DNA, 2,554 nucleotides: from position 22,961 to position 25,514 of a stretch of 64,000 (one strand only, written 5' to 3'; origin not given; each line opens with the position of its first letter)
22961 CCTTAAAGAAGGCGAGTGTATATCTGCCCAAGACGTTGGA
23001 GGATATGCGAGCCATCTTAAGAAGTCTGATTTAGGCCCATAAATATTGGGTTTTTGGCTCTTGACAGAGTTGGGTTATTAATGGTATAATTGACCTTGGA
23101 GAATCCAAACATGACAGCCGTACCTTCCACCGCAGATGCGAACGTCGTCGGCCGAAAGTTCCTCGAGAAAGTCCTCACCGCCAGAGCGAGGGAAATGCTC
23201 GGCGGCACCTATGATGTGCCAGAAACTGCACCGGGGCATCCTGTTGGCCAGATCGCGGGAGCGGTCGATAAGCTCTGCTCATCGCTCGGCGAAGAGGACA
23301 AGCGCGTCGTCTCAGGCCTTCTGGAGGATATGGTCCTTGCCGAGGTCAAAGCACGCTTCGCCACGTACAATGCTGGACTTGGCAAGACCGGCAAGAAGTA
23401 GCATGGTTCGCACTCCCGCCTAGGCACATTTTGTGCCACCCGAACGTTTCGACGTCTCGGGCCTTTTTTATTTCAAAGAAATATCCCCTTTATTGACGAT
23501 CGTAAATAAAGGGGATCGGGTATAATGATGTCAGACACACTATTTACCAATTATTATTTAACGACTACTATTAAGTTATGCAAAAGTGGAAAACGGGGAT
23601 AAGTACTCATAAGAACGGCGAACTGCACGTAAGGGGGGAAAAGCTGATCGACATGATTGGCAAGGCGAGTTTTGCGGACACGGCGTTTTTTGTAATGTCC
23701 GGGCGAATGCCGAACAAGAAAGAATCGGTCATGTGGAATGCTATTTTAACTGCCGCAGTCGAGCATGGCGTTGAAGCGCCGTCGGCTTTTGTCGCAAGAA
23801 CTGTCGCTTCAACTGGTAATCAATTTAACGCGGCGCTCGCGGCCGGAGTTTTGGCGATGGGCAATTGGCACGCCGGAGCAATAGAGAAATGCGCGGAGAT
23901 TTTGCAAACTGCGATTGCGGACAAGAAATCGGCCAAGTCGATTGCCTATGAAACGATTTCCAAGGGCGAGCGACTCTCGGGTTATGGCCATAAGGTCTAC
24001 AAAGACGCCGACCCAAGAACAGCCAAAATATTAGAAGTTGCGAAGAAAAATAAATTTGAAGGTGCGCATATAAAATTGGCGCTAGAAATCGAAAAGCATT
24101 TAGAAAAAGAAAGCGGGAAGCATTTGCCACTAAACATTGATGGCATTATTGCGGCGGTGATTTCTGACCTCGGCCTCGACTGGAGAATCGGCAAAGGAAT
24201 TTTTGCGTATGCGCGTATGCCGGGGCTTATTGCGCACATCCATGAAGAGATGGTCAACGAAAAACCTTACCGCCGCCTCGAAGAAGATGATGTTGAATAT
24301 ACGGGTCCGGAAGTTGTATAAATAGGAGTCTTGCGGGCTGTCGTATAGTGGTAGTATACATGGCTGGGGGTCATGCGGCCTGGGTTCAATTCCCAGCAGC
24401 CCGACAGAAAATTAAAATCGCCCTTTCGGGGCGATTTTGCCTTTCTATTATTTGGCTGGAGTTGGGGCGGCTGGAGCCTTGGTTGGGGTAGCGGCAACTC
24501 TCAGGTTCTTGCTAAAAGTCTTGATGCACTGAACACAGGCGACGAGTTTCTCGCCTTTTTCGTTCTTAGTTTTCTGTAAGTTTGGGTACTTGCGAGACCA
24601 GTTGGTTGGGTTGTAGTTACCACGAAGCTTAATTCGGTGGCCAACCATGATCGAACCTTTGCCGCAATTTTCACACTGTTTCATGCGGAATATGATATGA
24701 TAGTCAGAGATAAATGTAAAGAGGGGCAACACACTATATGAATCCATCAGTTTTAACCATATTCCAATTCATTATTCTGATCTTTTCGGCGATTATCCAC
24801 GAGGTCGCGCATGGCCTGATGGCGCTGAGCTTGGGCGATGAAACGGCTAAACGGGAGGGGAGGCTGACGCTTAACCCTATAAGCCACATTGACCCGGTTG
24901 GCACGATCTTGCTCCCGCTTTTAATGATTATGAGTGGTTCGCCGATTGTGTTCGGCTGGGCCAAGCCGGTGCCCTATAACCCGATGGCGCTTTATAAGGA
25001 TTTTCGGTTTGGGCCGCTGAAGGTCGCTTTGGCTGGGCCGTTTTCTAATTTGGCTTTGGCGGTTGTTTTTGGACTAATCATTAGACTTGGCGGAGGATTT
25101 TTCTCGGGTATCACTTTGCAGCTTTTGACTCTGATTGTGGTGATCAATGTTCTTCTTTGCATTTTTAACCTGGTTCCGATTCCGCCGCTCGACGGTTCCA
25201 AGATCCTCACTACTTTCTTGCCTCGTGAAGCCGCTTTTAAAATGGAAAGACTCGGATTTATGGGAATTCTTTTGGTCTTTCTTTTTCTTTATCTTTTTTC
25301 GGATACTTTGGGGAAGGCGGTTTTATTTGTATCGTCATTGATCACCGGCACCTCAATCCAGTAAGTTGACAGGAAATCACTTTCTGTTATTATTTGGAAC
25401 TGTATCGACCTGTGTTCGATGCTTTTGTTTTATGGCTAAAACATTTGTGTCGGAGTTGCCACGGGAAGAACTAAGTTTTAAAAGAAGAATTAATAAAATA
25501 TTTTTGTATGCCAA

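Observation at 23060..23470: Island B: single GC-rich cassette (G4) with textbook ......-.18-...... promoter, GGAG SD and hairpin-T terminator inserted between sucD-like and citrate-synthase-like genes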

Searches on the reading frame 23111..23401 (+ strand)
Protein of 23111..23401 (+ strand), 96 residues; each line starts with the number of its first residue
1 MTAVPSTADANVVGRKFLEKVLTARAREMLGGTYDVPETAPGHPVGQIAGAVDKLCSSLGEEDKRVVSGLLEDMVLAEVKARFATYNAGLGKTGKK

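Call 9: search_protein_families(library=pfam, proteins=[window:23111-23401:+], max_evalue=0.01)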
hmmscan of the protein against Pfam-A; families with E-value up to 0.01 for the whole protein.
window:23111-23401:+ (96 aa): 0 families

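Call 11: find_homologous_proteins(query=window:23111-23401:+, max_evalue=0.01)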
Query window:23111-23401:+ (96 aa): 1 proteins with E <= 0.01 among 3 candidates.
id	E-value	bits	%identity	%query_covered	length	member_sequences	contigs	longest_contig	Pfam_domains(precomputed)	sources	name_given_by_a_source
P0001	1.2e-54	200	100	100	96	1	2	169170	-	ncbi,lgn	-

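Call 14: find_encoding_contigs(protein=P0001, flank=10000, max_places=6)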
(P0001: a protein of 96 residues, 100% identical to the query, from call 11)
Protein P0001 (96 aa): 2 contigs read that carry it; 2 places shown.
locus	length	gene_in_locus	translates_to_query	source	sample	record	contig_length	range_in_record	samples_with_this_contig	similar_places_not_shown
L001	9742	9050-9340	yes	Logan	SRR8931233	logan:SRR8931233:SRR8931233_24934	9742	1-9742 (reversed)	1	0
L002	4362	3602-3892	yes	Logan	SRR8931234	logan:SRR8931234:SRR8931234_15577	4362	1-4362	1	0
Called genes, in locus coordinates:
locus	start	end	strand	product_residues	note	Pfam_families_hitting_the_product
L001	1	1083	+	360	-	?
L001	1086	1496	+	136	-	PF13473:Cupredoxin_1 (weak)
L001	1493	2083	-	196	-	PF02777:Sod_Fe_C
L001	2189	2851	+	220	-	PF01327:Pep_deformylase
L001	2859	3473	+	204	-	PF01327:Pep_deformylase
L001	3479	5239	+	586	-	-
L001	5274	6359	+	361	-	PF08442:ATP-grasp_2, PF13549:ATP-grasp_5 (weak), PF16114:Citrate_bind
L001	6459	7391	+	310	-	PF02629:CoA_binding, PF00549:Ligase_CoA, PF13607:Succ_CoA_lig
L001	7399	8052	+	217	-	-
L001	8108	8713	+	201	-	-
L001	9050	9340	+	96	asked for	-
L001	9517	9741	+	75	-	?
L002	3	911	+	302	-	?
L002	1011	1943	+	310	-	PF02629:CoA_binding, PF00549:Ligase_CoA, PF13607:Succ_CoA_lig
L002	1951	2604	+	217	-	-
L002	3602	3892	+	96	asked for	-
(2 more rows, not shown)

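Call 15: search_protein_families(library=phrogs, proteins=[window:23111-23401:+], max_evalue=0.01)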
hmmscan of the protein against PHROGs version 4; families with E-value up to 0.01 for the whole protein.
window:23111-23401:+ (96 aa): 0 families

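Call 27: search_dna_similar(query=window:23111-23401:+, collection=phages, mode=protein, max_evalue=1)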
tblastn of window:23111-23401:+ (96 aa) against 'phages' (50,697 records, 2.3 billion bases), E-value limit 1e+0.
No match.

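Call 29: search_protein_representatives(protein=window:23111-23401:+)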
Query: 96 residues. Proteins with E-value up to 0.001 (for the whole library): 4; up to 1e-10: 1; up to 1e-30: 1. The best 4 are listed.
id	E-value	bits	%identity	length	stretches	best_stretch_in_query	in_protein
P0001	3.7e-55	199.9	100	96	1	1-96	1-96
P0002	4.1e-06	43.2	41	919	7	32-62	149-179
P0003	6.2e-05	39.5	46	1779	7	38-62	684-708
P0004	3.1e-04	37.2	39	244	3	46-84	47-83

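Call 31: predict_structure(protein=window:23111-23401:+)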
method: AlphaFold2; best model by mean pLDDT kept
length: 96 residues; sequences in the alignment: 1
mean_pLDDT: 56.1   pTM: 0.37
mean pLDDT of the five models: 56.1, 54.8, 52.3, 50.9, 45.9
residues with pLDDT >= 90: 0; 70-90: 1; 50-70: 68; < 50: 27
segments of 3 or more residues with pLDDT < 50: 1-11, 32-41, 93-96
pLDDT, mean of each block of 10 residues (from residue 1): 43 56 54 46 58 64 62 66 63 43
secondary structure, 60 per line:
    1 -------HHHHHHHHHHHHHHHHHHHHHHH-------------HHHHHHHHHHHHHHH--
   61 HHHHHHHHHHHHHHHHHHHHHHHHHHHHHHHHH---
elements in order: H8-30 H44-58 H61-93

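Call 35: find_related_loci(query=window:23111-23401:+, collection=viral_contigs, flank=8000)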
Query window:23111-23401:+ (96 aa) in viral_contigs; peptide patterns used: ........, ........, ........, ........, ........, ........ (x = any residue, [..] = any of these).
23 stretches matched a pattern, but none encodes a relative of the query by tblastn (E <= 1e-3).

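Call 36: search_protein_families(library=padloc, proteins=[window:23111-23401:+], max_evalue=0.1)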
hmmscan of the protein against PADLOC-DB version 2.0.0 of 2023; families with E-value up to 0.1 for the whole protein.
window:23111-23401:+ (96 aa): 0 families

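Call 37: search_protein_families(library=ncbifam, proteins=[window:23111-23401:+], max_evalue=0.1)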
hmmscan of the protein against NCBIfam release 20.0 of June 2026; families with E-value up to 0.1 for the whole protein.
window:23111-23401:+ (96 aa): 0 families

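Call 38: search_solved_structures(query=window:23111-23401:+, max_evalue=10)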
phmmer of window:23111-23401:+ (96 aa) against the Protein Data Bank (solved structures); distinct sequences matched with E-value up to 10: 1.
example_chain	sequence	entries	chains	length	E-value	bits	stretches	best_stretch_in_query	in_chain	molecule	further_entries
3nwz_A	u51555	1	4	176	0.24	15.2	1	48-91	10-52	BH2602 protein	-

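Call 58: fold_search(model_id=the predicted structure, library=pdb)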
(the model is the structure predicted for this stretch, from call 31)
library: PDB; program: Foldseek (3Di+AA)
matches with E <= 10: 74; with E <= 0.001: 0
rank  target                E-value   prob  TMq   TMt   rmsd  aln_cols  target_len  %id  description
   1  5d92_A                6.7e-01  0.30  0.31  0.11   9.4        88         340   17  Structure of a phosphatidylinositolphosphate (PIP) synthase from Renibacterium Salmoninarum (released 2015-11-04)
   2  6vq6_f                3.2e+00  0.07  0.24  0.27  15.1        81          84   14  Mammalian V-ATPase from rat brain - composite model of rotational state 1 bound to ADP and SidK (built from focused re (released 2020-03-18)
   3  4j11_D                3.2e+00  0.06  0.26  0.28  20.0        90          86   10  The crystal structure of a secreted protein ESXB (wild-type, in P21 space group) from Bacillus anthracis str. sterne (released 2013-02-13)
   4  4j7k_C                3.6e+00  0.06  0.26  0.27  20.1        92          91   10  The crystal structure of a secreted protein EsxB (Mutant E54Q) from Bacillus anthracis str. Sterne (released 2013-03-06)
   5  9k8d_A                3.8e+00  0.12  0.36  0.39  10.1        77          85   17  Cryo-EM structure of C3 symmetric interface of designed zinc-induced tetrahedron Cage-t32-Zn1-HEHE-34 (released 2025-10-29)
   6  4j11_C                4.0e+00  0.06  0.26  0.27  20.2        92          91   10  The crystal structure of a secreted protein ESXB (wild-type, in P21 space group) from Bacillus anthracis str. sterne (released 2013-02-13)
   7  4j7k_D                4.2e+00  0.06  0.27  0.30  19.8        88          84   11  The crystal structure of a secreted protein EsxB (Mutant E54Q) from Bacillus anthracis str. Sterne (released 2013-03-06)
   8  7uzg_A                4.5e+00  0.14  0.39  0.09   5.0        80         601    8  Rat Kidney V-ATPase lacking subunit H, with SidK and NCOA7B, State 1 (released 2023-11-22)
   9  4j10_A                4.5e+00  0.06  0.26  0.28  20.2        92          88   12  The crystal structure of a secreted protein ESXB (SeMet-labeled) from Bacillus anthracis str. Sterne (released 2013-02-13)
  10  3gwk_E                4.5e+00  0.04  0.22  0.22  23.0       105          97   13  Structure of the homodimeric WXG-100 family protein from Streptococcus agalactiae (released 2010-09-08)
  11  4j7k_A                4.8e+00  0.06  0.26  0.28  20.3        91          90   11  The crystal structure of a secreted protein EsxB (Mutant E54Q) from Bacillus anthracis str. Sterne (released 2013-03-06)
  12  7k3h_B                5.0e+00  0.08  0.32  0.34  10.7        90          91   17  Crystal structure of deep network hallucinated protein 0217 (released 2021-12-22)
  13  5m48                  5.0e+00  0.06  0.29  0.25  21.7        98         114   11  Coiled coil domain of Rtt103p (released 2017-10-11)
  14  3gvm_B                5.0e+00  0.04  0.24  0.24  22.6       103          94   13  Structure of the homodimeric WXG-100 family protein from Streptococcus agalactiae (released 2010-09-08)
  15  4j41_D                5.3e+00  0.05  0.27  0.30  19.6        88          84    9  The crystal structure of a secreted protein EsxB (Mutant P67A) from Bacillus anthracis str. Sterne (released 2013-02-20)
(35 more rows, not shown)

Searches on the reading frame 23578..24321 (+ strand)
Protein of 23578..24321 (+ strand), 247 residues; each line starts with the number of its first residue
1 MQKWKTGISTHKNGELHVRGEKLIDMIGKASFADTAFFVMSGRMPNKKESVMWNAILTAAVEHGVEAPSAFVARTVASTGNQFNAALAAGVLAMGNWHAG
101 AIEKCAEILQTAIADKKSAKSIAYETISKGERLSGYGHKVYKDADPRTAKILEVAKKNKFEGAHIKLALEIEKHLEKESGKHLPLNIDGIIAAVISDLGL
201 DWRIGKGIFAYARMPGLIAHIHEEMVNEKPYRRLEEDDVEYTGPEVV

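Call 9: search_protein_families(library=pfam, proteins=[window:23578-24321:+], max_evalue=0.01)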
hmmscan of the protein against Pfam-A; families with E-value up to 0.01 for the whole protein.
window:23578-24321:+ (247 aa): 1 family
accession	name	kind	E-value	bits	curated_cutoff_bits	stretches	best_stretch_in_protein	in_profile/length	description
PF00285.26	Citrate_synt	-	1.7e-42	146.2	27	2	51-232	168-355/357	Citrate synthase, C-terminal domain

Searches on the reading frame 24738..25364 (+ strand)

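Call 9: search_protein_families(library=pfam, proteins=[window:24738-25364:+], max_evalue=0.01)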
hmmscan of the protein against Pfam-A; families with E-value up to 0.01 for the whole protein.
window:24738-25364:+ (208 aa): 1 family
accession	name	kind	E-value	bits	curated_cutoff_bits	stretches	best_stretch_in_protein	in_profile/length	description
PF02163.28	Peptidase_M50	-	5.9e-10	39.3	27.2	1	126-163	159-196/221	Peptidase family M50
